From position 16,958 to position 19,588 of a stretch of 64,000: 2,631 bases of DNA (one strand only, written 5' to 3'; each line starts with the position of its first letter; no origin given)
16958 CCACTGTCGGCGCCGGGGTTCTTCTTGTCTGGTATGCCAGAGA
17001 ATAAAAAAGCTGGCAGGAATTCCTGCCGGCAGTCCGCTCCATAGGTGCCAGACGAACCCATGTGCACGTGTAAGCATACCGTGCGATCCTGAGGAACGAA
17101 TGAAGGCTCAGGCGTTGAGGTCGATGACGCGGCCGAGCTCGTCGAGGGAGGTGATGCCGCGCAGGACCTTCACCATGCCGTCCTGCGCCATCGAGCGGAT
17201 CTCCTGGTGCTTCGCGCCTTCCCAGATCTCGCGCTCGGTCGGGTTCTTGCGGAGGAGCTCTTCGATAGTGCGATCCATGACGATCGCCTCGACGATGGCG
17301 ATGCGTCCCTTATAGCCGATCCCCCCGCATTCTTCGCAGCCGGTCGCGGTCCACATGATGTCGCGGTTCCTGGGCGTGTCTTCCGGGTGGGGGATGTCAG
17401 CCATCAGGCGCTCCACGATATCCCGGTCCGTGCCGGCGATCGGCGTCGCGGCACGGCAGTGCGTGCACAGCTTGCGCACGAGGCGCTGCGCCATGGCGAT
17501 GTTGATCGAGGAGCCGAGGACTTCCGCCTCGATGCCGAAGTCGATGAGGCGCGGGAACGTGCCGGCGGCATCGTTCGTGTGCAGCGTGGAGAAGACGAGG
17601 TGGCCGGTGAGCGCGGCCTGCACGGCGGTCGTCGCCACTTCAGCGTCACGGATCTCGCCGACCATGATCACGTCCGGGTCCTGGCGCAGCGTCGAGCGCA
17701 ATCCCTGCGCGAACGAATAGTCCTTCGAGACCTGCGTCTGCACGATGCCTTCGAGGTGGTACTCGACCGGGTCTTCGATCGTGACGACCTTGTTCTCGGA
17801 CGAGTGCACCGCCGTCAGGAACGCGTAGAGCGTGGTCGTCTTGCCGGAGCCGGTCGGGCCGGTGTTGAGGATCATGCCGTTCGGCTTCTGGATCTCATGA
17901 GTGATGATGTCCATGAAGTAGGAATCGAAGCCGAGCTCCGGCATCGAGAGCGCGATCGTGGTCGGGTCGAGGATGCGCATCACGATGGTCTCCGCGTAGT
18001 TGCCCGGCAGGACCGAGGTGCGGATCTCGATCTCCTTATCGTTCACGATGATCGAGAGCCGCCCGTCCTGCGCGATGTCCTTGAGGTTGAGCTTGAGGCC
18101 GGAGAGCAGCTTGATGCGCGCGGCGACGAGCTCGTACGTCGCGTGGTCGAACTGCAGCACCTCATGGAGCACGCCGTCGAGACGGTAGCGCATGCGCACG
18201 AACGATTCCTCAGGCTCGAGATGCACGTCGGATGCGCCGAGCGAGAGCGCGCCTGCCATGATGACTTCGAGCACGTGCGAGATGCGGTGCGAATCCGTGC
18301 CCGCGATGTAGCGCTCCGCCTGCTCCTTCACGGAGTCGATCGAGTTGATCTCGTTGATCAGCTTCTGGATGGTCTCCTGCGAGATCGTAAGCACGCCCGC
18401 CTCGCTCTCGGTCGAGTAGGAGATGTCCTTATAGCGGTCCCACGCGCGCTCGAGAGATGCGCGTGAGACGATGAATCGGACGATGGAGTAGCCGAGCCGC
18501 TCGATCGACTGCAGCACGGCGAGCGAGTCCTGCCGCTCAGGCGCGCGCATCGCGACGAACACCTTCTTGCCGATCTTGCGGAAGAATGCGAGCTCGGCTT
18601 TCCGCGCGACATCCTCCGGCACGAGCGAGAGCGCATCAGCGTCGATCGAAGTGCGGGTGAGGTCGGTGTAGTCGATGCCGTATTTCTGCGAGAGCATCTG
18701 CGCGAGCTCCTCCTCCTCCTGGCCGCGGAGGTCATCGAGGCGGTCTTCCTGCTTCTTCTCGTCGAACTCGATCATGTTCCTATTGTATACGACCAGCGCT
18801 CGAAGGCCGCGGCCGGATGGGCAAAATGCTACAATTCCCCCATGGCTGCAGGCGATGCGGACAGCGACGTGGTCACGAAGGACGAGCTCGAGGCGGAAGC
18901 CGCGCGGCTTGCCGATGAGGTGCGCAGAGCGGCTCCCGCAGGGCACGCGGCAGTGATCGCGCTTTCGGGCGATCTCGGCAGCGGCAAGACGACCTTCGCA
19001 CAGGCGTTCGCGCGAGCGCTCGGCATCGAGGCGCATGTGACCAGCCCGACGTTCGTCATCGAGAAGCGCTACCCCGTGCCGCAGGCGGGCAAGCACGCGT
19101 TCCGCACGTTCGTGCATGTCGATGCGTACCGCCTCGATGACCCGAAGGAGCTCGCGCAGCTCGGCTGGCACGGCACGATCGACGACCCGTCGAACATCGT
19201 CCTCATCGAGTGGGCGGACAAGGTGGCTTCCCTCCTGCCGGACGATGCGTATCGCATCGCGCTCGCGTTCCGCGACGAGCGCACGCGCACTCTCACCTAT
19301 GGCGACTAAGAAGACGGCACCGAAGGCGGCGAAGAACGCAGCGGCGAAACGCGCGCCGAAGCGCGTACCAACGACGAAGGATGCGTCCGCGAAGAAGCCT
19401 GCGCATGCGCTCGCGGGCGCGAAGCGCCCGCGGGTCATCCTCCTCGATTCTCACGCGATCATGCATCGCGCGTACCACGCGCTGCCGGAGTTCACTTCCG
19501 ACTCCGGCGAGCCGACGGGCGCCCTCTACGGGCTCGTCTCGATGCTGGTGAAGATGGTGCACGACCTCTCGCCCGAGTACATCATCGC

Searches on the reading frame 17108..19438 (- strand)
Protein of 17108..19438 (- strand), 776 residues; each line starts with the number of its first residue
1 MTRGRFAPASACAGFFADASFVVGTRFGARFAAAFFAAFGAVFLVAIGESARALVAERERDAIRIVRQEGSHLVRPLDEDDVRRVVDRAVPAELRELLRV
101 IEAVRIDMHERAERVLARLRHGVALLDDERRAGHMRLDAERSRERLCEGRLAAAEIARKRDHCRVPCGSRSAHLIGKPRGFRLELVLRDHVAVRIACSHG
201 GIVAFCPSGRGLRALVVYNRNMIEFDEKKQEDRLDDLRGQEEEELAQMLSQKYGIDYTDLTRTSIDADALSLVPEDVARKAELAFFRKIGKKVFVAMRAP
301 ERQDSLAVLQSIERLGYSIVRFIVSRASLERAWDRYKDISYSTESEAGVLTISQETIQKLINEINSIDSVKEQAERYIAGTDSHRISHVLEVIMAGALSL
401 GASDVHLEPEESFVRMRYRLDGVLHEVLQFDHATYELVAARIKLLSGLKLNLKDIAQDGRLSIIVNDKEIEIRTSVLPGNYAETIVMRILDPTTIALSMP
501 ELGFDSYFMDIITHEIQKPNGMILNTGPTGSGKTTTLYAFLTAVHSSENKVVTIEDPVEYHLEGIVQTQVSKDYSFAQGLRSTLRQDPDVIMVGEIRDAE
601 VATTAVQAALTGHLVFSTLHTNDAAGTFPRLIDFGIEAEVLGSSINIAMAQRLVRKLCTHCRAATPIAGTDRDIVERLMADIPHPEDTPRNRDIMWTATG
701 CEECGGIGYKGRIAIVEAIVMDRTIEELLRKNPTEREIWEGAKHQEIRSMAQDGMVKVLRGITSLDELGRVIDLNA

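Call 26: search_protein_families(library=ncbifam, proteins=[window:17108-19438:-], max_evalue=0.1)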
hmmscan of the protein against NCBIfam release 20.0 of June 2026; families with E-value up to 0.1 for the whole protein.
window:17108-19438:- (776 aa): 23 families
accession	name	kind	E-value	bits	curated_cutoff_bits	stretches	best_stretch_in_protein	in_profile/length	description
TIGR02538.1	type_IV_pilB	equivalog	1.9e-134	449.4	675.65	1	239-771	40-561/564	type IV-A pilus assembly ATPase PilB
TIGR02533.1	type_II_gspE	equivalog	9.7e-130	433.5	630.25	1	277-771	8-485/486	type II secretion system ATPase GspE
NF053534.1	T4PilAsmATPsTfpB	equivalog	1e-112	377.5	850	1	240-772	63-582/584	type IV pilus assembly ATPase TfpB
NF007755.0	PRK10436.1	equivalog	3.3e-106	355.7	617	1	361-773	67-460/465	type II secretion system protein GspE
NF041000.1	ATPase_ComGA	equivalog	7.1e-68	228.5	300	1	393-655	3-266/267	competence type IV pilus ATPase ComGA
TIGR01420.1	pilT_fam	subfamily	2.6e-49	168.3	319.1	1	390-655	2-269/343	PilT/PilU family type 4a pilus ATPase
TIGR02525.1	plasmid_TraJ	equivalog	1.1e-25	90.5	368.3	1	515-633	144-271/372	plasmid transfer ATPase TraJ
TIGR02524.1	dot_icm_DotB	equivalog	6.5e-25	88.1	463.3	1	509-654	123-279/358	Dot/Icm type IV secretion system ATPase DotB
NF058587.1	archaellum_moto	equivalog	7.6e-17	61.2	550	1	523-656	278-419/527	archaellum flagellar ATPase motor FlaI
TIGR02782.1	TrbB_P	equivalog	2.3e-15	56.7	304.55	1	521-634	137-255/303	P-type conjugative transfer ATPase TrbB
TIGR03819.1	heli_sec_ATPase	hypoth_equivalog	5.1e-14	52.2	373.15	1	433-638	94-304/340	TadA family conjugal transfer-associated ATPase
TIGR02788.1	VirB11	equivalog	6e-14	51.8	249.95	1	516-656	141-286/308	P-type DNA transfer ATPase VirB11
NF010469.0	PRK13894.1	subfamily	3.3e-13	49.7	508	1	520-631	149-264/320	conjugal transfer ATPase TrbB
NF010407.0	PRK13833.1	subfamily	4.2e-13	49.4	499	1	512-638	137-266/323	conjugal transfer protein TrbB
NF053672.1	bindosome_BasE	exception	7.3e-11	41.5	1000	1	508-627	258-384/512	bindosome assembly system ATPase subunit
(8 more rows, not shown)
